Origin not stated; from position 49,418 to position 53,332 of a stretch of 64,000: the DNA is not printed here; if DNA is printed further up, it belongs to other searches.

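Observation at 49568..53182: Acetyl-CoA synthase fused to the corrinoid Fe-S protein small subunit (AcsB-AcsD) through a ~137-aa flexible linker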

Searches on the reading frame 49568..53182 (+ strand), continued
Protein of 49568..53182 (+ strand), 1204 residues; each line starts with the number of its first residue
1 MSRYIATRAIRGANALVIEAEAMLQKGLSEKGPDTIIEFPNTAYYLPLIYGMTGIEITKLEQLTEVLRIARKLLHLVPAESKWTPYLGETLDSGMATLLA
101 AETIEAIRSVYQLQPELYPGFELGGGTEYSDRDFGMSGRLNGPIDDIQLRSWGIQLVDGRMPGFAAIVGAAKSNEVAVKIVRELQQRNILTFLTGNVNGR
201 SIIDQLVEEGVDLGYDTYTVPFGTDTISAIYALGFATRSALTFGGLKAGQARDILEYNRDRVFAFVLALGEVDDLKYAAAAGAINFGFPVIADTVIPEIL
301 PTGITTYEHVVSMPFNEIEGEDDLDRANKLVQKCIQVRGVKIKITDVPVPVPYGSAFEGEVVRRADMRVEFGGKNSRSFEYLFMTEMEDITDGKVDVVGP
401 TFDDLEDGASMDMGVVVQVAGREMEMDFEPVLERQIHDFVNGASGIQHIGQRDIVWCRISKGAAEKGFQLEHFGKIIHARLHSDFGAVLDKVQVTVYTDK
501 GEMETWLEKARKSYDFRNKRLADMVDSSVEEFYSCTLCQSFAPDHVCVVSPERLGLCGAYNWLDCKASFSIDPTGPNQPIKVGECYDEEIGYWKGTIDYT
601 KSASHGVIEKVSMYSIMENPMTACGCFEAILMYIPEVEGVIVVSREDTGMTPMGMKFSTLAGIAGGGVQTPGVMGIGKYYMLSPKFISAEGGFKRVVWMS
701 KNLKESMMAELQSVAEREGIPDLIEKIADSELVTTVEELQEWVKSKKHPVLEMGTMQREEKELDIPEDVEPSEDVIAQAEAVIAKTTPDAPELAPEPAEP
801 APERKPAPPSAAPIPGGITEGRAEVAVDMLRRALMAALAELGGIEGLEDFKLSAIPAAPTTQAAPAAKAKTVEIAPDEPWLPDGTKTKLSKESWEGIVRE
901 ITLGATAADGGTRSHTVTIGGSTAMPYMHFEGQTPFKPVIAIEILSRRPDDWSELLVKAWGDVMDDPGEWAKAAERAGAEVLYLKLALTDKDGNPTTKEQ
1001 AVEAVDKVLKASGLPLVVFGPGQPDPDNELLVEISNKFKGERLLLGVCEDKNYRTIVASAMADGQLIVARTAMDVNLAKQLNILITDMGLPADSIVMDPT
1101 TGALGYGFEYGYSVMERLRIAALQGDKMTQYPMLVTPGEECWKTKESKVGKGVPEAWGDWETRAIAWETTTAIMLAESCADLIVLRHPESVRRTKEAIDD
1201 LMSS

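Call 39: find_homologous_proteins(query=P0122, max_evalue=1e-10)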
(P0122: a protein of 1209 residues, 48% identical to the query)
Query P0122 (1209 aa): 8000 proteins with E <= 1e-10 among 8000 candidates; the best 120 are listed.
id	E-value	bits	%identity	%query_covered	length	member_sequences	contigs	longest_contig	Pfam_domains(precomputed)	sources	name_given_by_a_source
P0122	0.0e+0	2779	100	100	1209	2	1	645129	PF18537.7,PF19436.5,PF03598.21,PF03599.23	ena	-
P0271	0.0e+0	2190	80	99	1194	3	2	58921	PF18537.7,PF19436.5,PF03598.21,PF03599.23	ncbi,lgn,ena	-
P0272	0.0e+0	2141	76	99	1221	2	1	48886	PF18537.7,PF19436.5,PF03598.21,PF03599.23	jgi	-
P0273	0.0e+0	1832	69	99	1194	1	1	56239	PF18537.7,PF19436.5,PF03598.21,PF03599.23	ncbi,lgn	ncbi:MAG: acetyl-CoA decarbonylase/synthase complex subunit alpha/beta [Desulfovibrionaceae bacteriu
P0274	0.0e+0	1760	64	99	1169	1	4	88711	PF18537.7,PF19436.5,PF03598.21,PF03599.23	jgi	jgi:acetyl-CoA synthase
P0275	0.0e+0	1758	63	99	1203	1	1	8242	PF18537.7,PF19436.5,PF03598.21,PF03599.23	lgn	-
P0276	0.0e+0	1753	63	99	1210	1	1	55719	PF18537.7,PF19436.5,PF03598.21,PF03599.23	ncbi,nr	ncbi:MAG: hypothetical protein BIFFINMI_04349 [Phycisphaerae bacterium]|nr:hypothetical protein [Phy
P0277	0.0e+0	1751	64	99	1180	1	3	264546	PF18537.7,PF19436.5,PF03598.21,PF03599.23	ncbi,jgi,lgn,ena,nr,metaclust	ncbi:MAG TPA: CO dehydrogenase/CO-methylating acetyl-CoA synthase complex subunit beta [Lentisphaeri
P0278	0.0e+0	1750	64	99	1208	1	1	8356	PF18537.7,PF19436.5,PF03598.21,PF03599.23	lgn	-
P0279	0.0e+0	1748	65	99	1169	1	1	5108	PF18537.7,PF19436.5,PF03598.21,PF03599.23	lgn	-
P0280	0.0e+0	1743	64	99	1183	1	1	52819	PF18537.7,PF19436.5,PF03598.21,PF03599.23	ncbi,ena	-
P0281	0.0e+0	1742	65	99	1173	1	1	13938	PF18537.7,PF19436.5,PF03598.21,PF03599.23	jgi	jgi:acetyl-CoA synthase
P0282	0.0e+0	1742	63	99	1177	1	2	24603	PF18537.7,PF19436.5,PF03598.21,PF03599.23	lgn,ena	-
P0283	0.0e+0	1740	64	99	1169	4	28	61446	PF18537.7,PF19436.5,PF03598.21,PF03599.23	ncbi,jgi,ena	-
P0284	0.0e+0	1738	63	99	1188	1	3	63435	PF18537.7,PF19436.5,PF03598.21,PF03599.23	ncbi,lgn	-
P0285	0.0e+0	1737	62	99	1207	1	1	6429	PF18537.7,PF19436.5,PF03598.21,PF03599.23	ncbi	ncbi:MAG: acetyl-CoA decarbonylase/synthase complex subunit alpha/beta [Tepidisphaerales bacterium]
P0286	0.0e+0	1735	64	99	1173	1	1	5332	PF18537.7,PF19436.5,PF03598.21,PF03599.23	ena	-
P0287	0.0e+0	1735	64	99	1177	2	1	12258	PF18537.7,PF19436.5,PF03598.21,PF03599.23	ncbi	-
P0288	0.0e+0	1731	63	99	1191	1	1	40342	PF18537.7,PF19436.5,PF03598.21,PF03599.23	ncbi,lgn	-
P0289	0.0e+0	1729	72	63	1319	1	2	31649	PF18537.7,PF19436.5,PF03598.21,PF03599.23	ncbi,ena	-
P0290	0.0e+0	1729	63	99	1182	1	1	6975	PF18537.7,PF19436.5,PF03598.21,PF03599.23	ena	-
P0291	0.0e+0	1729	64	99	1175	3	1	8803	PF18537.7,PF19436.5,PF03598.21,PF03599.23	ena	-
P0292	0.0e+0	1727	64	99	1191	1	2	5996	PF18537.7,PF19436.5,PF03598.21,PF03599.23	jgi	-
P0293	0.0e+0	1727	63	99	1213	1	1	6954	PF18537.7,PF19436.5,PF03598.21,PF03599.23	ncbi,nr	ncbi:MAG: CO dehydrogenase/CO-methylating acetyl-CoA synthase complex subunit beta, partial [Lentisp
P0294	0.0e+0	1727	64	99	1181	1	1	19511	PF18537.7,PF19436.5,PF03598.21,PF03599.23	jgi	jgi:acetyl-CoA synthase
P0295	0.0e+0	1726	63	99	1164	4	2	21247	PF18537.7,PF19436.5,PF03598.21,PF03599.23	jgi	jgi:acetyl-CoA synthase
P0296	0.0e+0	1726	63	99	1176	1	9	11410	PF18537.7,PF19436.5,PF03598.21,PF03599.23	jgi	jgi:acetyl-CoA synthase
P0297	0.0e+0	1725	62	99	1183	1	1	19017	PF18537.7,PF19436.5,PF03598.21,PF03599.23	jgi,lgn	-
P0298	0.0e+0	1725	63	99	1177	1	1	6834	PF18537.7,PF19436.5,PF03598.21,PF03599.23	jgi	-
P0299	0.0e+0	1725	63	99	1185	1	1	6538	PF18537.7,PF19436.5,PF03598.21,PF03599.23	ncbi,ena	-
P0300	0.0e+0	1725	64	99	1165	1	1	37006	PF18537.7,PF19436.5,PF03598.21,PF03599.23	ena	-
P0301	0.0e+0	1724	63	99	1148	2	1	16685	PF18537.7,PF19436.5,PF03598.21,PF03599.23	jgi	-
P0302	0.0e+0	1723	64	99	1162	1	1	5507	PF18537.7,PF19436.5,PF03598.21,PF03599.23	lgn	-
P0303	0.0e+0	1723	64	99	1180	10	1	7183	PF18537.7,PF19436.5,PF03598.21,PF03599.23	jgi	jgi:acetyl-CoA synthase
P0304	0.0e+0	1723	63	99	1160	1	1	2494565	PF18537.7,PF19436.5,PF03598.21,PF03599.23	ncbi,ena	-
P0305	0.0e+0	1723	64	99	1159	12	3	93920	PF18537.7,PF19436.5,PF03598.21,PF03599.23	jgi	-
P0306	0.0e+0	1723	63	99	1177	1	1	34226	PF18537.7,PF19436.5,PF03598.21,PF03599.23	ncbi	-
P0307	0.0e+0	1722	63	99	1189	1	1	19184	PF18537.7,PF19436.5,PF03598.21,PF03599.23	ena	-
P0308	0.0e+0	1722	63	99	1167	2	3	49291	PF18537.7,PF19436.5,PF03598.21,PF03599.23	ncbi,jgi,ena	jgi:acetyl-CoA synthase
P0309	0.0e+0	1721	63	99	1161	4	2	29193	PF18537.7,PF19436.5,PF03598.21,PF03599.23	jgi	-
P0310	0.0e+0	1721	63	99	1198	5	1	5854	PF18537.7,PF19436.5,PF03598.21,PF03599.23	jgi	jgi:acetyl-CoA synthase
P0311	0.0e+0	1720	63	99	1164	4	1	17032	PF18537.7,PF19436.5,PF03598.21,PF03599.23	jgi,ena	jgi:acetyl-CoA synthase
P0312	0.0e+0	1720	64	99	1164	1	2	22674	PF18537.7,PF19436.5,PF03598.21,PF03599.23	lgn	-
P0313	0.0e+0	1719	63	99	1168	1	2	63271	PF18537.7,PF19436.5,PF03598.21,PF03599.23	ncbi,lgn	-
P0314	0.0e+0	1719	62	99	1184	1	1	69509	PF18537.7,PF19436.5,PF03598.21,PF03599.23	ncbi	ncbi:acetyl-CoA decarbonylase/synthase complex subunit alpha/beta [Deltaproteobacteria bacterium TL4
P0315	0.0e+0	1718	63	99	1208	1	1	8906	PF18537.7,PF19436.5,PF03598.21,PF03599.23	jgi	-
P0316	0.0e+0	1718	63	99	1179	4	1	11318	PF18537.7,PF19436.5,PF03598.21,PF03599.23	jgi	jgi:acetyl-CoA synthase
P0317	0.0e+0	1718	63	99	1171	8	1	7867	PF18537.7,PF19436.5,PF03598.21,PF03599.23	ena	-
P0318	0.0e+0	1718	63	99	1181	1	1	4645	PF18537.7,PF19436.5,PF03598.21,PF03599.23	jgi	jgi:acetyl-CoA synthase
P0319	0.0e+0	1718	63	99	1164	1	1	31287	PF18537.7,PF19436.5,PF03598.21,PF03599.23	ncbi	-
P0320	0.0e+0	1718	63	99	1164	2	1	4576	PF18537.7,PF19436.5,PF03598.21,PF03599.23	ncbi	-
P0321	0.0e+0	1717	62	99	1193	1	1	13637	PF18537.7,PF19436.5,PF03598.21,PF03599.23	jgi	-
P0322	0.0e+0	1717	64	99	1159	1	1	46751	PF18537.7,PF19436.5,PF03598.21,PF03599.23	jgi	jgi:acetyl-CoA synthase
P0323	0.0e+0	1716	62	100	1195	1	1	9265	PF18537.7,PF19436.5,PF03598.21,PF03599.23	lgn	-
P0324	0.0e+0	1716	63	99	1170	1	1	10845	PF18537.7,PF19436.5,PF03598.21,PF03599.23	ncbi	-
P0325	0.0e+0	1716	64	99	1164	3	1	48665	PF18537.7,PF19436.5,PF03598.21,PF03599.23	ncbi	-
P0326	0.0e+0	1716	63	99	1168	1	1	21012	PF18537.7,PF19436.5,PF03598.21,PF03599.23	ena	-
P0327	0.0e+0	1715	64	99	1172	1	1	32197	PF18537.7,PF19436.5,PF03598.21,PF03599.23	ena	-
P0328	0.0e+0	1715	64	99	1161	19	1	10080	PF18537.7,PF19436.5,PF03598.21,PF03599.23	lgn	-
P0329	0.0e+0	1715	63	99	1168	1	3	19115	PF18537.7,PF19436.5,PF03598.21,PF03599.23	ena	-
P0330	0.0e+0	1715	64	99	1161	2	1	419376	PF18537.7,PF19436.5,PF03598.21,PF03599.23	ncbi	ncbi:MAG: acetyl-CoA decarbonylase/synthase complex subunit alpha/beta [Spirochaetota bacterium]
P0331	0.0e+0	1714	63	99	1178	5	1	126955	PF18537.7,PF19436.5,PF03598.21,PF03599.23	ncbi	-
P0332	0.0e+0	1714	63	99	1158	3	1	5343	PF18537.7,PF19436.5,PF03598.21,PF03599.23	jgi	-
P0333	0.0e+0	1714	63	99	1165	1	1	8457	PF18537.7,PF19436.5,PF03598.21,PF03599.23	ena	-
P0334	0.0e+0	1714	63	99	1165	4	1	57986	PF18537.7,PF19436.5,PF03598.21,PF03599.23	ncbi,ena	-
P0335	0.0e+0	1713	63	99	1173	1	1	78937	PF18537.7,PF19436.5,PF03598.21,PF03599.23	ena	-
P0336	0.0e+0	1713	63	99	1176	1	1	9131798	PF18537.7,PF19436.5,PF03598.21,PF03599.23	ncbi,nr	ncbi:MAG: CO dehydrogenase/CO-methylating acetyl-CoA synthase complex subunit beta [Candidatus Amini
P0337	0.0e+0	1713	63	99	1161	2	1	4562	PF18537.7,PF19436.5,PF03598.21,PF03599.23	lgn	-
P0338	0.0e+0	1712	63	99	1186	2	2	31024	PF18537.7,PF19436.5,PF03598.21,PF03599.23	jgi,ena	jgi:acetyl-CoA synthase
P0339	0.0e+0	1712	63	99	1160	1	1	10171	PF18537.7,PF19436.5,PF03598.21,PF03599.23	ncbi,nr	ncbi:MAG: CO dehydrogenase/CO-methylating acetyl-CoA synthase complex subunit beta [bacterium]|nr:CO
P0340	0.0e+0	1712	63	99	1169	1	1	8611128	PF18537.7,PF19436.5,PF03598.21,PF03599.23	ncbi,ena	-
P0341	0.0e+0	1711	63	99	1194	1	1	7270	PF18537.7,PF19436.5,PF03598.21,PF03599.23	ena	-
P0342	0.0e+0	1711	64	99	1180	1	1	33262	PF18537.7,PF19436.5,PF03598.21,PF03599.23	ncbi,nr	ncbi:MAG: CO dehydrogenase/CO-methylating acetyl-CoA synthase complex subunit beta [Spirochaetes bac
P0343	0.0e+0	1710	63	99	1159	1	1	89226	PF18537.7,PF19436.5,PF03598.21,PF03599.23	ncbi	-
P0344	0.0e+0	1710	63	99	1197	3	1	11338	PF18537.7,PF19436.5,PF03598.21,PF03599.23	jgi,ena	jgi:acetyl-CoA synthase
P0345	0.0e+0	1710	63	99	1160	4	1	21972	PF18537.7,PF19436.5,PF03598.21,PF03599.23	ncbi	-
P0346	0.0e+0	1710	63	99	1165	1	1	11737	PF18537.7,PF19436.5,PF03598.21,PF03599.23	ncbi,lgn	ncbi:MAG: acetyl-CoA decarbonylase/synthase complex subunit alpha/beta [Victivallales bacterium]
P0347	0.0e+0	1710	63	99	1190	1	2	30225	PF18537.7,PF19436.5,PF03598.21,PF03599.23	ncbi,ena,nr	ncbi:MAG: CO dehydrogenase/CO-methylating acetyl-CoA synthase complex subunit beta [Candidatus Amini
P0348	0.0e+0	1709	62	99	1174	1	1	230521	PF18537.7,PF19436.5,PF03598.21,PF03599.23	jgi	jgi:acetyl-CoA synthase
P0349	0.0e+0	1709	63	99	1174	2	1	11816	PF18537.7,PF19436.5,PF03598.21,PF03599.23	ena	-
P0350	0.0e+0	1709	62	99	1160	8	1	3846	PF18537.7,PF19436.5,PF03598.21,PF03599.23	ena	-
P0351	0.0e+0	1708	63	99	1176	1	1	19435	PF18537.7,PF19436.5,PF03598.21,PF03599.23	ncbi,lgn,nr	ncbi:CO dehydrogenase/CO-methylating acetyl-CoA synthase complex subunit beta [candidate division KS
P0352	0.0e+0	1708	62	99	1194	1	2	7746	PF18537.7,PF19436.5,PF03598.21,PF03599.23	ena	-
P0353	0.0e+0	1708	63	99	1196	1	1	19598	PF18537.7,PF19436.5,PF03598.21,PF03599.23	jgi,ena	jgi:acetyl-CoA synthase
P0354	0.0e+0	1708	62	99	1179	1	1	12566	PF18537.7,PF19436.5,PF03598.21,PF03599.23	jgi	jgi:acetyl-CoA synthase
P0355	0.0e+0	1708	63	99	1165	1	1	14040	PF18537.7,PF19436.5,PF03598.21,PF03599.23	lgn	-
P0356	0.0e+0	1708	62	99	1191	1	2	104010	PF18537.7,PF19436.5,PF03598.21,PF03599.23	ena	-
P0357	0.0e+0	1707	62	99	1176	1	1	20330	PF18537.7,PF19436.5,PF03598.21,PF03599.23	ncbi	-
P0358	0.0e+0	1706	62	99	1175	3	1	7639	PF18537.7,PF19436.5,PF03598.21,PF03599.23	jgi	jgi:acetyl-CoA synthase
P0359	0.0e+0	1705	62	99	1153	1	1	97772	PF18537.7,PF19436.5,PF03598.21,PF03599.23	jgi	jgi:acetyl-CoA synthase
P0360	0.0e+0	1705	62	99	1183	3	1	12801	PF18537.7,PF19436.5,PF03598.21,PF03599.23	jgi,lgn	jgi:acetyl-CoA synthase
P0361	0.0e+0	1705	62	99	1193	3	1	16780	PF18537.7,PF19436.5,PF03598.21,PF03599.23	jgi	jgi:acetyl-CoA synthase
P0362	0.0e+0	1705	63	99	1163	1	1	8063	PF18537.7,PF19436.5,PF03598.21,PF03599.23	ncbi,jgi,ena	jgi:acetyl-CoA synthase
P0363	0.0e+0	1704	61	99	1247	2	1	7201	PF18537.7,PF19436.5,PF03598.21,PF03599.23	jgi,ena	-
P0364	0.0e+0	1704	63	99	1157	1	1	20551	PF18537.7,PF19436.5,PF03598.21,PF03599.23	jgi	jgi:acetyl-CoA synthase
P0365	0.0e+0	1704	62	99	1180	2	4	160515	PF18537.7,PF19436.5,PF03598.21,PF03599.23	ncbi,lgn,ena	-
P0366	0.0e+0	1703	64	99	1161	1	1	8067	PF18537.7,PF19436.5,PF03598.21,PF03599.23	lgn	-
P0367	0.0e+0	1703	62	99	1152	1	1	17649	PF18537.7,PF19436.5,PF03598.21,PF03599.23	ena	-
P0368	0.0e+0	1703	62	99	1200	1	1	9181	PF18537.7,PF19436.5,PF03598.21,PF03599.23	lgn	-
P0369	0.0e+0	1703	63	99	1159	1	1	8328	PF18537.7,PF19436.5,PF03598.21,PF03599.23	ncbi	-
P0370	0.0e+0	1703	63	99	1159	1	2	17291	PF18537.7,PF19436.5,PF03598.21,PF03599.23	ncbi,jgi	jgi:acetyl-CoA synthase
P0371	0.0e+0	1703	62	99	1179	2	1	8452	PF18537.7,PF19436.5,PF03598.21,PF03599.23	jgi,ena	-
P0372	0.0e+0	1702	63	99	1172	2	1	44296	PF18537.7,PF19436.5,PF03598.21,PF03599.23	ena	-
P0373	0.0e+0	1702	62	99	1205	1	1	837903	PF18537.7,PF19436.5,PF03598.21,PF03599.23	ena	-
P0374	0.0e+0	1702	62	99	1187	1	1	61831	PF18537.7,PF19436.5,PF03598.21,PF03599.23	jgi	jgi:acetyl-CoA synthase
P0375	0.0e+0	1702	62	99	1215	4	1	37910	PF18537.7,PF19436.5,PF03598.21,PF03599.23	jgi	-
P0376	0.0e+0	1702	62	99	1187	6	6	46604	PF18537.7,PF19436.5,PF03598.21,PF03599.23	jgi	-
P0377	0.0e+0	1702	62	99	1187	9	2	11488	PF18537.7,PF19436.5,PF03598.21,PF03599.23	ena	-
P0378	0.0e+0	1702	63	99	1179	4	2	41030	PF18537.7,PF19436.5,PF03598.21,PF03599.23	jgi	jgi:acetyl-CoA synthase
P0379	0.0e+0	1701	63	99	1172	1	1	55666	PF18537.7,PF19436.5,PF03598.21,PF03599.23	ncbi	-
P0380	0.0e+0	1701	75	60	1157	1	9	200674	PF18537.7,PF19436.5,PF03598.21,PF03599.23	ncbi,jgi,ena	-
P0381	0.0e+0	1701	64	99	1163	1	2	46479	PF18537.7,PF19436.5,PF03598.21,PF03599.23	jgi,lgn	jgi:acetyl-CoA synthase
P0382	0.0e+0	1701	63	99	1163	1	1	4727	PF18537.7,PF19436.5,PF03598.21,PF03599.23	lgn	-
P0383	0.0e+0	1701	63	99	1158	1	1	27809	PF18537.7,PF19436.5,PF03598.21,PF03599.23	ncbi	-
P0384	0.0e+0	1700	63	99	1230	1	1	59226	PF18537.7,PF19436.5,PF03598.21,PF03599.23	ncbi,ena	-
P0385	0.0e+0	1700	63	99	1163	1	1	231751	PF18537.7,PF19436.5,PF03598.21,PF03599.23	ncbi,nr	ncbi:MAG: CO dehydrogenase/CO-methylating acetyl-CoA synthase complex subunit beta [Chitinivibrional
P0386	0.0e+0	1700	63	99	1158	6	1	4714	PF18537.7,PF19436.5,PF03598.21,PF03599.23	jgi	jgi:acetyl-CoA synthase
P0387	0.0e+0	1699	63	99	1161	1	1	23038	PF18537.7,PF19436.5,PF03598.21,PF03599.23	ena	-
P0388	0.0e+0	1699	62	99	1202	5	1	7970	PF18537.7,PF19436.5,PF03598.21,PF03599.23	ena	-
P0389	0.0e+0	1699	63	99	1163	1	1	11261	PF18537.7,PF19436.5,PF03598.21,PF03599.23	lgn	-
